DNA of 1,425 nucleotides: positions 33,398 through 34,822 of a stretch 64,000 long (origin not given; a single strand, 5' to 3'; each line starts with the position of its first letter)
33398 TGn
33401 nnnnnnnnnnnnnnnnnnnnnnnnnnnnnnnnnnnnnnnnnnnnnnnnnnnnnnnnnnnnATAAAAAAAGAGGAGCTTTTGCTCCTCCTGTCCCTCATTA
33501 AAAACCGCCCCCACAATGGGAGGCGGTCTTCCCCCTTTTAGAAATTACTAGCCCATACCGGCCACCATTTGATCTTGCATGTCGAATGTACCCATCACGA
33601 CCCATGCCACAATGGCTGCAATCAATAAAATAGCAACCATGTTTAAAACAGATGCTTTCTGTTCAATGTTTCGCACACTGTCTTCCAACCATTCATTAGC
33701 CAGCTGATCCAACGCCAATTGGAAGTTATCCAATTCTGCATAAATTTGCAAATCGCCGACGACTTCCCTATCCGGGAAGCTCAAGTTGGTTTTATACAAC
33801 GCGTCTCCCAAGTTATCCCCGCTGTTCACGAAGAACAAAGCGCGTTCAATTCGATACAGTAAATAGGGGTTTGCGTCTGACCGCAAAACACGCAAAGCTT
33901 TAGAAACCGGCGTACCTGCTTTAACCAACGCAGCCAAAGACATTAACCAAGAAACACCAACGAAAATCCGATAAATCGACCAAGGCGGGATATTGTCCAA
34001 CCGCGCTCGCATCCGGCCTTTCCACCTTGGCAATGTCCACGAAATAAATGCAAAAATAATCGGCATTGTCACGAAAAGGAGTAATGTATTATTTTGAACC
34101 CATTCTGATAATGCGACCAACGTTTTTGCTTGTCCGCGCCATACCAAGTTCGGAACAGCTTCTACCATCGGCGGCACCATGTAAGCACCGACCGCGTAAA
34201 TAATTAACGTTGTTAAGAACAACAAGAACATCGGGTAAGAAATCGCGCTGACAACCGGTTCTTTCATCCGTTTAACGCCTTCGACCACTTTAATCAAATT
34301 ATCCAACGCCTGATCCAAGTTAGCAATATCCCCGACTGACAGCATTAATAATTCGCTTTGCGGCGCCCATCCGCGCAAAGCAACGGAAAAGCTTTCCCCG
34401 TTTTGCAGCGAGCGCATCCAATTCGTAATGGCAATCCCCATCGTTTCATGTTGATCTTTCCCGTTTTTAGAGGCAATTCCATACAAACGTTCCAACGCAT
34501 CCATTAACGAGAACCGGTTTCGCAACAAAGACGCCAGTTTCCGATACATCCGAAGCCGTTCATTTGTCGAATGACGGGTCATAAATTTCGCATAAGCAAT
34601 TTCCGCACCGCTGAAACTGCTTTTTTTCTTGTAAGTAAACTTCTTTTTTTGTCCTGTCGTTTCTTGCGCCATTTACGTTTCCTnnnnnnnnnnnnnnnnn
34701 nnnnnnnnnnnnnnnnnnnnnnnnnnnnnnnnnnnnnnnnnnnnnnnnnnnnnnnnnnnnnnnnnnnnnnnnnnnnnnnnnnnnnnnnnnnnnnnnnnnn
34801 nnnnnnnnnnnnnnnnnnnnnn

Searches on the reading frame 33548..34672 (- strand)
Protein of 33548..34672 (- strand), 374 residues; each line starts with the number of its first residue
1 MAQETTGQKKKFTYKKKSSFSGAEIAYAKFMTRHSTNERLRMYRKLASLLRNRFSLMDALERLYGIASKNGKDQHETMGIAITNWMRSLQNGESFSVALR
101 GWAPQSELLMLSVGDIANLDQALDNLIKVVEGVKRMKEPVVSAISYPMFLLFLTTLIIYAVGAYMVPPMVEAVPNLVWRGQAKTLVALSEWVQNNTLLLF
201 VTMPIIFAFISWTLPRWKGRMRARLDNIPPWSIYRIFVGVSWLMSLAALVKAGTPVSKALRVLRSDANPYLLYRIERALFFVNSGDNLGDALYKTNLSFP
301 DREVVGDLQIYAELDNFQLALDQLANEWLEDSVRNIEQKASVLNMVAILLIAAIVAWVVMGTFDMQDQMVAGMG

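Call 8: search_protein_families(library=pfam, proteins=[window:33548-34672:-], max_evalue=0.01)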
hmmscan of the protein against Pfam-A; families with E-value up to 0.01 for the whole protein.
window:33548-34672:- (374 aa): 1 family
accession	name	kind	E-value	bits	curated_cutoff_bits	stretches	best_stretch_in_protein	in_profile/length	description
PF00482.28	T2SSF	-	3e-25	89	25.2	2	242-361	1-121/125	Type II secretion system (T2SS), protein F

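Call 29: find_encoding_contigs(protein=window:33548-34672:-, flank=2500, max_places=10)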
Protein window:33548-34672:- (374 aa): 14 contigs read that carry it; 7 places shown.
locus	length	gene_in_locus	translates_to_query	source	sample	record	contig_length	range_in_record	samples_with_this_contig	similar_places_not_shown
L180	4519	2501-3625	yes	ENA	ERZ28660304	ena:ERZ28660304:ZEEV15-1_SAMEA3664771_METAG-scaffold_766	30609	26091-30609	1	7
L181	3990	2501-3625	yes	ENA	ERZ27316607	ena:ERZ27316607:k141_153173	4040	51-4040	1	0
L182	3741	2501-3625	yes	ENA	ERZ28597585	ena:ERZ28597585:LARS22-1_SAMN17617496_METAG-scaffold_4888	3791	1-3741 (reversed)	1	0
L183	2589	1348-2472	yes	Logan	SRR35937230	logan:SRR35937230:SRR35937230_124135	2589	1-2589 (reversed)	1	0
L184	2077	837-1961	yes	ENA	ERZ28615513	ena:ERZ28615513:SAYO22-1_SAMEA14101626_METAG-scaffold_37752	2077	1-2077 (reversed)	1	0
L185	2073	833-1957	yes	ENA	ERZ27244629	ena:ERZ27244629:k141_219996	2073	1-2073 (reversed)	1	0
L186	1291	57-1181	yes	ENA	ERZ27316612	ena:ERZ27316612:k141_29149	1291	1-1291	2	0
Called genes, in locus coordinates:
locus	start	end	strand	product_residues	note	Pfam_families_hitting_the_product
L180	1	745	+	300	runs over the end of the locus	-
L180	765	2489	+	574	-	PF00437:T2SSE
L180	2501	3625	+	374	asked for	PF00482:T2SSF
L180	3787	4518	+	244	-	?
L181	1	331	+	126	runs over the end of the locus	?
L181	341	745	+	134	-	-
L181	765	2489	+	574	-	PF00437:T2SSE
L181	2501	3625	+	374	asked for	PF00482:T2SSF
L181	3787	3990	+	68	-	?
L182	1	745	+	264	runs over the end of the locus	?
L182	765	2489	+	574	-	PF00437:T2SSE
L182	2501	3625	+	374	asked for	PF00482:T2SSF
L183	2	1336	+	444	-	?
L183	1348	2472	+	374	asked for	PF00482:T2SSF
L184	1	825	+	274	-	?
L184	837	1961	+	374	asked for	PF00482:T2SSF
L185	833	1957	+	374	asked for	PF00482:T2SSF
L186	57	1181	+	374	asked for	PF00482:T2SSF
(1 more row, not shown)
